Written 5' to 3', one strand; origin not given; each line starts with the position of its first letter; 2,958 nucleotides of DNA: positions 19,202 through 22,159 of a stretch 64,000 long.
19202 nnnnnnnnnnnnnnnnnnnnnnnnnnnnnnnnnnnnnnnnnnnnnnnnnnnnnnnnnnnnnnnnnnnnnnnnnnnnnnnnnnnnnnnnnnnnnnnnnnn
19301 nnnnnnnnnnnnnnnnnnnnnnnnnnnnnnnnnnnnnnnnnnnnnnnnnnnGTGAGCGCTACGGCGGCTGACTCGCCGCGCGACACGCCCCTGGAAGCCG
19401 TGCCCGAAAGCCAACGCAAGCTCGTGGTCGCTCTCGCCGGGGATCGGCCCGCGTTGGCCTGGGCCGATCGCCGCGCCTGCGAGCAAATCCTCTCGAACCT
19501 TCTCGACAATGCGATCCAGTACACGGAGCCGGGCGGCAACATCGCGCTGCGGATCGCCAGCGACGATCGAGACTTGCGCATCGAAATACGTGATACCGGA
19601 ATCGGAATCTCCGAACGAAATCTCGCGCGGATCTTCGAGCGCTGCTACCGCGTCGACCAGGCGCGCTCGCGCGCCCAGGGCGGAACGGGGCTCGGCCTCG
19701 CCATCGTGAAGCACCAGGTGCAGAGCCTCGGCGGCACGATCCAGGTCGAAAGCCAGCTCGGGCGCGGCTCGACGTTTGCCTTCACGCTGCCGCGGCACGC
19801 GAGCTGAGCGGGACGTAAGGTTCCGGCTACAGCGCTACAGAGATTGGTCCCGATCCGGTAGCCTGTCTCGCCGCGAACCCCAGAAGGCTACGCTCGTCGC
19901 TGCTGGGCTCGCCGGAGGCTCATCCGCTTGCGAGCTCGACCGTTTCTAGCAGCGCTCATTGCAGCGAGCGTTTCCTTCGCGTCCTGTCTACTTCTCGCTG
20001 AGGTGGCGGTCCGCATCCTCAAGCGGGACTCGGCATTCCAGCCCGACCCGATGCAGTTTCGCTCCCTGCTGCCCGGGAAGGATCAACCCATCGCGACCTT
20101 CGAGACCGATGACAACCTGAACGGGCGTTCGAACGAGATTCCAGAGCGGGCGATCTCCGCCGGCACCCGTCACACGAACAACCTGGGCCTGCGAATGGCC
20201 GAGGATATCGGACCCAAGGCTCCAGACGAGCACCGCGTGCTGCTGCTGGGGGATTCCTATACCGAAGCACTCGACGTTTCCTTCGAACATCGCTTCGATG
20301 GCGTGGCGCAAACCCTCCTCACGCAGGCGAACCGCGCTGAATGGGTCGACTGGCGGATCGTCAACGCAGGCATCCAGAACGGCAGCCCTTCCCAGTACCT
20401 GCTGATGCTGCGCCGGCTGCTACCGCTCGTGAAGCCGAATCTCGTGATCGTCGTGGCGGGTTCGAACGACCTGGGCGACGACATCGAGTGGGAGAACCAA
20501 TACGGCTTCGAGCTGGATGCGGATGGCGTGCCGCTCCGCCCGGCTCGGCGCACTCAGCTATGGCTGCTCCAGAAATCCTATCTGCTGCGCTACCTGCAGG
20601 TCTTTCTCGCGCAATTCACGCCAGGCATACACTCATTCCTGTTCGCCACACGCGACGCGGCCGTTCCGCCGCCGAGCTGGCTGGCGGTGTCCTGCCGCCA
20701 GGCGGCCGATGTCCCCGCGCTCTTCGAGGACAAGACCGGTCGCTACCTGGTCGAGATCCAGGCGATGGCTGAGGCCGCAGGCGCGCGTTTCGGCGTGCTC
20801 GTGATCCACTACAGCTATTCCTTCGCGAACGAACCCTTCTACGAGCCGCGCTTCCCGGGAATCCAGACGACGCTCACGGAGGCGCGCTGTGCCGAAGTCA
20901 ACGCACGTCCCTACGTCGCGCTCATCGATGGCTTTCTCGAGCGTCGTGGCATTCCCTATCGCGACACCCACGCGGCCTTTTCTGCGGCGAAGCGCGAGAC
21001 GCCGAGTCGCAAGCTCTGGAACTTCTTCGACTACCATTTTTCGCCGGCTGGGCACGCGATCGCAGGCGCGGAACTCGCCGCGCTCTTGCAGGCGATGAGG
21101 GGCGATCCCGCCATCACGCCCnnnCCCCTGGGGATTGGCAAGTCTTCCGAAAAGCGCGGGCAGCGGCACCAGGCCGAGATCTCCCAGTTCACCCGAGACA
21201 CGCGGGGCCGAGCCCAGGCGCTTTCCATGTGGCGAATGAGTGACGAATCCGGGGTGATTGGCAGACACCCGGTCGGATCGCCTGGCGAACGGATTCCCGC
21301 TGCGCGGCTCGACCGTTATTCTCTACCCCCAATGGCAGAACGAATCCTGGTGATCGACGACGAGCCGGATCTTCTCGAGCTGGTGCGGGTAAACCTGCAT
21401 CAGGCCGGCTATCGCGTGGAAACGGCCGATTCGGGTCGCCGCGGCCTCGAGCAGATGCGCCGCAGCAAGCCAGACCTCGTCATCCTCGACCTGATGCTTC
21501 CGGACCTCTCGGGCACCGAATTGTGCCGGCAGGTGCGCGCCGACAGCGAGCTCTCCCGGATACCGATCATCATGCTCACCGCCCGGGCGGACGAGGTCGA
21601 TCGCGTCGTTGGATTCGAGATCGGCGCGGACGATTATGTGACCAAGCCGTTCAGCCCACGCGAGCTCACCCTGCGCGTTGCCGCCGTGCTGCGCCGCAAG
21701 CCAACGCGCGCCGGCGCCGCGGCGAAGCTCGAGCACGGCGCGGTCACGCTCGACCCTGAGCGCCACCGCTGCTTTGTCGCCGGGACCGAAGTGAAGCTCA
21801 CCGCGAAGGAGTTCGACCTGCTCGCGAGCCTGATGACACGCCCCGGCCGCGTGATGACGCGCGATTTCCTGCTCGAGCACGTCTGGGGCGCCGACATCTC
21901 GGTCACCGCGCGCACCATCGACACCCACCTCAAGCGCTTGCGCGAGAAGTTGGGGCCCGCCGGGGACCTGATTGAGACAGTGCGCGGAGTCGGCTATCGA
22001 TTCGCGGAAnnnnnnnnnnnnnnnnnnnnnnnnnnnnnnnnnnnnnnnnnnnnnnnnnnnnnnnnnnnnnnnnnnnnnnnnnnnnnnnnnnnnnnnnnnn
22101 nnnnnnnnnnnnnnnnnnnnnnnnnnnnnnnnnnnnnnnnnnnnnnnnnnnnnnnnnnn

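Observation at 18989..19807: Collapsed duplicate of phoB-phoR: both paralogues keep open frames after losing all signal-input and phosphotransfer modules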

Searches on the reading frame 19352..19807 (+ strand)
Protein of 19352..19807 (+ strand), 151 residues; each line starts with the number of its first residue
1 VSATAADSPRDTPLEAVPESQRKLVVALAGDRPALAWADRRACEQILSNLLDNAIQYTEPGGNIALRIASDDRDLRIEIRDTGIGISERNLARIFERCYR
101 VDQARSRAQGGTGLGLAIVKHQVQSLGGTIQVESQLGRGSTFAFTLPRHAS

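Call 8: search_protein_families(library=pfam, proteins=[window:19352-19804:+], max_evalue=0.01)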
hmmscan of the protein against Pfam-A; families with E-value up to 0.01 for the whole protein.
window:19352-19804:+ (151 aa): 4 families
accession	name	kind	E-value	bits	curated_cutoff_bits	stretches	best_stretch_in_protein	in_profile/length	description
PF02518.31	HATPase_c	-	5.4e-32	111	26.4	1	39-148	2-109/111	Histidine kinase-, DNA gyrase B-, and HSP90-like ATPase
PF14501.12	HATPase_c_5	-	1.9e-05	25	22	1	45-134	8-90/102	GHKL domain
PF13581.12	HATPase_c_2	-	3.4e-05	24.3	27.4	1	32-125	21-111/127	Histidine kinase-like ATPase domain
PF13589.12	HATPase_c_3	-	0.0016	18.9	25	1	44-117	4-78/137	Histidine kinase-, DNA gyrase B-, and HSP90-like ATPase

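Call 10: find_encoding_contigs(protein=window:19352-19807:+, flank=6000)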
Protein window:19352-19807:+ (151 aa): 6 contigs read that carry it; 4 places shown.
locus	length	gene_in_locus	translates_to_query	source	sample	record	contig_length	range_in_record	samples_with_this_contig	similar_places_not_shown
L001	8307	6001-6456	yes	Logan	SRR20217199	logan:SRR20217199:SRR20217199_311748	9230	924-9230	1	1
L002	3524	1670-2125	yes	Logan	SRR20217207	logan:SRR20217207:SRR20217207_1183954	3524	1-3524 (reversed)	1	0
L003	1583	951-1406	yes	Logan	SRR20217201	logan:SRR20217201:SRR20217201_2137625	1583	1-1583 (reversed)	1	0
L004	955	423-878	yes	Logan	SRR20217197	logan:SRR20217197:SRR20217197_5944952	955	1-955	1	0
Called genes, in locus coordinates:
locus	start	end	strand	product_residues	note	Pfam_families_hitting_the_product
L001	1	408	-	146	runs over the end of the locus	PF00571:CBS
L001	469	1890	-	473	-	PF00753:Lactamase_B, PF12706:Lactamase_B_2, PF16661:Lactamase_B_6 (faint), PF10996:Beta-Casp, PF07521:RMMBL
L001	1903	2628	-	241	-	PF00571:CBS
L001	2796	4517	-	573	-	PF13671:AAA_33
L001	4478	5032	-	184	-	PF00582:Usp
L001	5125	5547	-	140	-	PF01814:Hemerythrin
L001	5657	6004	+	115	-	PF00486:Trans_reg_C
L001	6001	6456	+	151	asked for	PF02518:HATPase_c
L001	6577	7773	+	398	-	PF13472:Lipase_GDSL_2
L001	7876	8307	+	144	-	?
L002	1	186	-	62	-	?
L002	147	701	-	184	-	PF00582:Usp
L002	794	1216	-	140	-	PF01814:Hemerythrin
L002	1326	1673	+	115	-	PF00486:Trans_reg_C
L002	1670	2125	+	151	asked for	PF02518:HATPase_c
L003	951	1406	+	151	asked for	PF02518:HATPase_c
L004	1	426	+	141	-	?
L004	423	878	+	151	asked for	PF02518:HATPase_c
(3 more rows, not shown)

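Call 11: find_homologous_proteins(query=window:19352-19804:+, max_evalue=1e-10)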
Query window:19352-19804:+ (151 aa): 7013 proteins with E <= 1e-10 among 8000 candidates; the best 120 are listed.
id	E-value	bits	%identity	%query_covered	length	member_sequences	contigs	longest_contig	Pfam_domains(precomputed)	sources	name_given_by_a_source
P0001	1.1e-91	322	100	100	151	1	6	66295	PF02518.32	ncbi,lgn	-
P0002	1.9e-57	211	74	86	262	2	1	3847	PF13581.13,PF02518.32,PF00512.32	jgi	jgi:two-component system phosphate regulon sensor histidine kinase PhoR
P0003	2.9e-53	198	72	85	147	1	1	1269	PF13581.13,PF02518.32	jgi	jgi:two-component system phosphate regulon sensor histidine kinase PhoR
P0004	2.0e-51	192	72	83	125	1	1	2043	PF13581.13,PF02518.32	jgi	jgi:two-component system phosphate regulon sensor histidine kinase PhoR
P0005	1.6e-46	176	64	90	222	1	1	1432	PF13581.13,PF02518.32,PF02397.23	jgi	-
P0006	1.1e-45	173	66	85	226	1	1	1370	PF13581.13,PF02518.32,PF00512.32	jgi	jgi:two-component system phosphate regulon sensor histidine kinase PhoR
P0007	1.9e-45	172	64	85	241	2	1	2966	PF13581.13,PF02518.32,PF00512.32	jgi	jgi:two-component system phosphate regulon sensor histidine kinase PhoR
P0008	4.7e-45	171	66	87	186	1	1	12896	PF02518.32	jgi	jgi:two-component system phosphate regulon sensor histidine kinase PhoR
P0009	2.6e-44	169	72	77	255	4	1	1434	PF13581.13,PF02518.32,PF00512.32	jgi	jgi:two-component system phosphate regulon sensor histidine kinase PhoR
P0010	5.1e-43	164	64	85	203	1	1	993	PF02518.32,PF00512.32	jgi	jgi:two-component system phosphate regulon sensor histidine kinase PhoR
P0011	1.9e-42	162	63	85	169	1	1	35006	PF13581.13,PF02518.32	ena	-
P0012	3.1e-42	162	61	85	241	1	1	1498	PF02518.32,PF00512.32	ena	-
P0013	6.2e-42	161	61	85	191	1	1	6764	PF02518.32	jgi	jgi:two-component system phosphate regulon sensor histidine kinase PhoR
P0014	8.2e-42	160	59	85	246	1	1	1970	PF13581.13,PF02518.32,PF00512.32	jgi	jgi:two-component system phosphate regulon sensor histidine kinase PhoR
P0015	1.2e-41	160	64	84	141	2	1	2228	PF02518.32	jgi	jgi:two-component system phosphate regulon sensor histidine kinase PhoR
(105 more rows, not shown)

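Call 53: predict_structure(alignment_id=A1)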
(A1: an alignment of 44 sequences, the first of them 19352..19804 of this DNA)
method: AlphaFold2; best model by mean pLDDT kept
length: 151 residues; sequences in the alignment: 44
mean_pLDDT: 80.0   pTM: 0.76
mean pLDDT of the five models: 80.0, 79.6, 78.1, 77.7, 76.4
residues with pLDDT >= 90: 72; 70-90: 33; 50-70: 33; < 50: 13
segments of 3 or more residues with pLDDT < 50: 1-3, 6-13
pLDDT, mean of each block of 10 residues (from residue 1): 46 47 67 82 93 90 91 93 92 78 61 79 96 95 92 60
secondary structure, 60 per line:
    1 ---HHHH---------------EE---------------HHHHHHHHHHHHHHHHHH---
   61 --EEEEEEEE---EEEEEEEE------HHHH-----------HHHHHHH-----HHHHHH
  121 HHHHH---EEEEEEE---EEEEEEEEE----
elements in order: H4-7 H40-57 E63-70 E74-81 H88-91 H103-109 H115-125 E129-135 E139-147

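Call 68: fold_search(model_id=the predicted structure, library=pdb)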
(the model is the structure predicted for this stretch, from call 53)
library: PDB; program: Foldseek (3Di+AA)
matches with E <= 10: 1058; with E <= 0.001: 350
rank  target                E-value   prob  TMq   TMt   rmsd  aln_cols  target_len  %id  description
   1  9a5d_A                1.7e-15  1.00  0.82  0.21   1.9       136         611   40  Integrative model of WALK-YYCH by crosslinking MS and deep learning (released 2024-09-18)
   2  4zki_A                2.3e-14  1.00  0.79  0.52   2.0       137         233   37  The crystal structure of Histidine Kinase YycG with ADP (released 2016-05-04)
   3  4u7o_A                3.6e-14  1.00  0.79  0.52   1.9       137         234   37  Active histidine kinase bound with ATP (released 2015-09-02)
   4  3sl2                  3.8e-14  1.00  0.75  0.78   2.1       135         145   38  ATP Forms a Stable Complex with the Essential Histidine Kinase WalK (YycG) Domain (released 2012-06-27)
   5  5c93_A                1.1e-13  1.00  0.79  0.52   2.1       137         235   38  Histidine kinase with ATP (released 2016-07-27)
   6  5c93_B                2.8e-13  1.00  0.78  0.54   2.1       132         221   41  Histidine kinase with ATP (released 2016-07-27)
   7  4zki_B                5.6e-13  1.00  0.75  0.55   1.6       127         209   39  The crystal structure of Histidine Kinase YycG with ADP (released 2016-05-04)
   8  6rh0_B                6.3e-13  1.00  0.76  0.50   2.3       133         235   36  Revisiting pH-gated conformational switch. Complex HK853-RR468 pH 5.5 (released 2020-02-19)
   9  6rgy_B                8.1e-13  1.00  0.74  0.49   2.2       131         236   37  Revisiting pH-gated conformational switch. Complex HK853-RR468 pH 7.5 (released 2020-02-19)
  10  4u7o_B                1.0e-12  1.00  0.78  0.55   1.9       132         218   40  Active histidine kinase bound with ATP (released 2015-09-02)
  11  6rgz_A                1.3e-12  1.00  0.75  0.49   2.1       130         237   37  Revisiting pH-gated conformational switch. Complex HK853-RR468 pH 6.5 (released 2020-02-19)
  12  6rh0_A                1.3e-12  1.00  0.75  0.49   2.2       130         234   37  Revisiting pH-gated conformational switch. Complex HK853-RR468 pH 5.5 (released 2020-02-19)
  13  5uht_A                2.5e-12  1.00  0.75  0.49   2.1       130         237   36  Structure of the Thermotoga maritima HK853-BeF3-RR468 complex at pH 5.0 (released 2017-12-27)
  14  6rh8_A                2.6e-12  1.00  0.75  0.49   2.2       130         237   37  Revisiting pH-gated conformational switch. Complex HK853 mutant H260A -RR468 mutant D53A pH 5.3 (released 2020-02-19)
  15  6rgy_A                2.8e-12  1.00  0.75  0.49   2.1       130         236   37  Revisiting pH-gated conformational switch. Complex HK853-RR468 pH 7.5 (released 2020-02-19)
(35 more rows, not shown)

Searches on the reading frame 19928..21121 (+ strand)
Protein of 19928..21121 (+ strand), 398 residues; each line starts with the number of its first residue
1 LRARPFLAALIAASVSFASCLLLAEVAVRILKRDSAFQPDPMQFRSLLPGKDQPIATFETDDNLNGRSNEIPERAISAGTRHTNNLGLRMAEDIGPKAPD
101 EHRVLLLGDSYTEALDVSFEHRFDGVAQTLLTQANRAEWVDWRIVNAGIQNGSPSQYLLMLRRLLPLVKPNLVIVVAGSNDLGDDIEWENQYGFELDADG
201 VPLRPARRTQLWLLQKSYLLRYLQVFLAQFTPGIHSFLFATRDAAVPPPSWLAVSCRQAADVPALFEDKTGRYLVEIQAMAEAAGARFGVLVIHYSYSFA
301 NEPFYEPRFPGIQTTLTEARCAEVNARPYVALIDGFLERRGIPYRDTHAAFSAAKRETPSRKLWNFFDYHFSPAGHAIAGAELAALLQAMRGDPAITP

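Call 8: search_protein_families(library=pfam, proteins=[window:19928-21121:+], max_evalue=0.01)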
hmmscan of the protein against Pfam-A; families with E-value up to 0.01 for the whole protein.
window:19928-21121:+ (398 aa): 2 families
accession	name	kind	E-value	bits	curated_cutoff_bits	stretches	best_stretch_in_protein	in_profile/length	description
PF13472.12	Lipase_GDSL_2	-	7.8e-12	46.5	32.9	1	107-378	2-178/178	GDSL-like Lipase/Acylhydrolase family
PF00657.28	Lipase_GDSL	-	0.0021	18.6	23.6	0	104-183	1-90/208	GDSL-like Lipase/Acylhydrolase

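Call 9: find_related_loci(query=window:19928-21121:+, collection=genome_contigs, flank=8000)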
Query window:19928-21121:+ (398 aa) in genome_contigs; peptide patterns used: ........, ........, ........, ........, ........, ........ (x = any residue, [..] = any of these).
40 stretches matched a pattern, but none encodes a relative of the query by tblastn (E <= 1e-3).

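Call 22: find_related_loci(query=window:19928-21121:+, collection=metagenome_contigs, flank=8000)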
Query window:19928-21121:+ (398 aa) in metagenome_contigs; peptide patterns used: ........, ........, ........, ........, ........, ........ (x = any residue, [..] = any of these).
53 stretches matched a pattern, but none encodes a relative of the query by tblastn (E <= 1e-3).

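Call 55: find_homologous_proteins(query=window:19928-21121:+, max_evalue=1e-10)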
Query window:19928-21121:+ (398 aa): 47 proteins with E <= 1e-10 among 8000 candidates.
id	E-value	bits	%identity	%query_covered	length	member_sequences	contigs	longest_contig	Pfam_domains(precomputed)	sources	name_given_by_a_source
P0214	5.0e-267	903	100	100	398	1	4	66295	PF13472.13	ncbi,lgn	-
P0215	1.1e-195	668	73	100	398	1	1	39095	PF13472.13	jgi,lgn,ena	-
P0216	1.4e-154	533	63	94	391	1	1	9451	PF13472.13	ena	-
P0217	7.4e-151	520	59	98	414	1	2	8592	PF13472.13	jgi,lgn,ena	-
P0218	2.8e-150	518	61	93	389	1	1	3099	PF13472.13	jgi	jgi:lysophospholipase L1-like esterase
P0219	2.5e-146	505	56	98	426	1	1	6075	PF13472.13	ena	-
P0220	2.3e-144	499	58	94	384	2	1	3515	PF13472.13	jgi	jgi:lysophospholipase L1-like esterase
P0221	2.4e-141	489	57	95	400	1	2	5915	PF13472.13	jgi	-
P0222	2.8e-135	469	54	98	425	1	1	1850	PF13472.13,PF00657.29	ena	-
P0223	7.6e-130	451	68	73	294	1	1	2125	PF13472.13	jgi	jgi:lysophospholipase L1-like esterase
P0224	1.6e-122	427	52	98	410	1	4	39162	PF13472.13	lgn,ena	-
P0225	5.6e-118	412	51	92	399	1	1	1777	PF13472.13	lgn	-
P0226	1.4e-117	411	57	79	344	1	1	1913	PF13472.13,PF00657.29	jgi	jgi:lysophospholipase L1-like esterase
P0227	1.7e-116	407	47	99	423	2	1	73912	PF13472.13,PF00657.29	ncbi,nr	ncbi:MAG: SGNH/GDSL hydrolase family protein [Myxococcota bacterium]|nr:SGNH/GDSL hydrolase family p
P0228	2.4e-109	384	46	96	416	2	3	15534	PF13472.13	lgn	-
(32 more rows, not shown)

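Call 56: find_encoding_contigs(protein=P0215, flank=9000, max_places=3)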
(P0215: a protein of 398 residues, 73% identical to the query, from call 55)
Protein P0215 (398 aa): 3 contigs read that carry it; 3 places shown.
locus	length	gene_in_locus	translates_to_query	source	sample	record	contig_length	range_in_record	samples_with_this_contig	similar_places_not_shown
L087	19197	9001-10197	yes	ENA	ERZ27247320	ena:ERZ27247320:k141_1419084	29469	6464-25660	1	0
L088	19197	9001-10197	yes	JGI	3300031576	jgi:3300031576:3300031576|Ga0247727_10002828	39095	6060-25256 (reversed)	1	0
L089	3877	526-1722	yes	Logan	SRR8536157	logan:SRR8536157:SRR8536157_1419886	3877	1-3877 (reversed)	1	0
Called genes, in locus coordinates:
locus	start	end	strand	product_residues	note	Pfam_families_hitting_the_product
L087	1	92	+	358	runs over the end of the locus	PF13439:Glyco_transf_4, PF13579:Glyco_trans_4_4, PF00534:Glycos_transf_1, PF13692:Glyco_trans_1_4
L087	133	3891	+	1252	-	PF19773:DUF6259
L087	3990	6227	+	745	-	PF21211:FkbH_N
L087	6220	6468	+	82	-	PF00550:PP-binding (weak)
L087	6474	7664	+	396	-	-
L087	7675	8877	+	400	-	PF03062:MBOAT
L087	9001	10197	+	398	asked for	PF13472:Lipase_GDSL_2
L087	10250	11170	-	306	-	PF13489:Methyltransf_23, PF08241:Methyltransf_11, PF08242:Methyltransf_12, PF13649:Methyltransf_25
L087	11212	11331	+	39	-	-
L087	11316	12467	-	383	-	PF16822:ALGX (faint), PF13472:Lipase_GDSL_2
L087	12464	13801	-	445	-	PF13440:Polysacc_synt_3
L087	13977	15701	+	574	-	PF02543:Carbam_trans_N, PF16861:Carbam_trans_C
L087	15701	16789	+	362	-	PF16822:ALGX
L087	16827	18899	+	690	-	-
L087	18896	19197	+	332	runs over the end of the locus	PF00135:COesterase, PF20434:BD-FAE, PF07859:Abhydrolase_3, PF12146:Hydrolase_4 (faint), PF00326:Peptidase_S9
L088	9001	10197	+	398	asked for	PF13472:Lipase_GDSL_2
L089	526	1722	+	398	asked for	PF13472:Lipase_GDSL_2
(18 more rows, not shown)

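Call 57: find_encoding_contigs(protein=P0216, flank=9000, max_places=2)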
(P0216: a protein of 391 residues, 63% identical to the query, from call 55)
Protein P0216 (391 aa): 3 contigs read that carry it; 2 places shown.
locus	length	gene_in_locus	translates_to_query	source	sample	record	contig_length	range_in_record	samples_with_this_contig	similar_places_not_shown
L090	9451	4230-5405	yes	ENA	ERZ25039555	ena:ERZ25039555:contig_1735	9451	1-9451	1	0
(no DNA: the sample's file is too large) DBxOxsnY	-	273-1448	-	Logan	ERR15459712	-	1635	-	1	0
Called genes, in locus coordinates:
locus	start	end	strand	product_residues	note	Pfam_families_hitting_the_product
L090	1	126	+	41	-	?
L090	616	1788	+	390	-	-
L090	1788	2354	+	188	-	PF03379:CcmB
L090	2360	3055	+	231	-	PF01578:Cytochrom_C_asm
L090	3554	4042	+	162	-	-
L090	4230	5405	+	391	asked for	PF13472:Lipase_GDSL_2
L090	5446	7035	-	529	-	PF02129:Peptidase_S15, PF20434:BD-FAE (weak), PF00561:Abhydrolase_1 (faint), PF12697:Abhydrolase_6 (weak), PF00326:Peptidase_S9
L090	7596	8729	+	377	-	PF06580:His_kinase, PF02518:HATPase_c (weak)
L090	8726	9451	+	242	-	?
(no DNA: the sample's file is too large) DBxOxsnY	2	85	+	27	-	?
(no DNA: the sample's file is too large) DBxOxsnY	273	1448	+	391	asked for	PF13472:Lipase_GDSL_2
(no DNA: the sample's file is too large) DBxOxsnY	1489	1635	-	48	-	?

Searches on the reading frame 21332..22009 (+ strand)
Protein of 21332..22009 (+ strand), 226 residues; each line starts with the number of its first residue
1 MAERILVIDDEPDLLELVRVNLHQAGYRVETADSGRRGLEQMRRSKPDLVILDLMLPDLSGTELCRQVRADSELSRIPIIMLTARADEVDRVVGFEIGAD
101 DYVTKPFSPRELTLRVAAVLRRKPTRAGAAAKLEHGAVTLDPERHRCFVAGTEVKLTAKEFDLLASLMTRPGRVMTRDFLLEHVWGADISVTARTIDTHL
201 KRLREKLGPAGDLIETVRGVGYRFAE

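Call 8: search_protein_families(library=pfam, proteins=[window:21332-22009:+], max_evalue=0.01)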
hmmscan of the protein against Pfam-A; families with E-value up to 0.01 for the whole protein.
window:21332-22009:+ (226 aa): 4 families
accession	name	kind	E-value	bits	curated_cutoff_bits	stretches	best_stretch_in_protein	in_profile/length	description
PF00072.30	Response_reg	-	6.8e-32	110.4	30.2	1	5-116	1-110/111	Response regulator receiver domain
PF00486.34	Trans_reg_C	-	7.4e-28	96.9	26.2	1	151-224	1-77/77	Transcriptional regulatory protein, C terminal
PF08279.18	HTH_11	-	0.00071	19.8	25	1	189-223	25-55/55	HTH domain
PF23198.2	PDE8A_N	-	0.0017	18.7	29.6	1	16-87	24-96/147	PDE8A-like, N-terminal domain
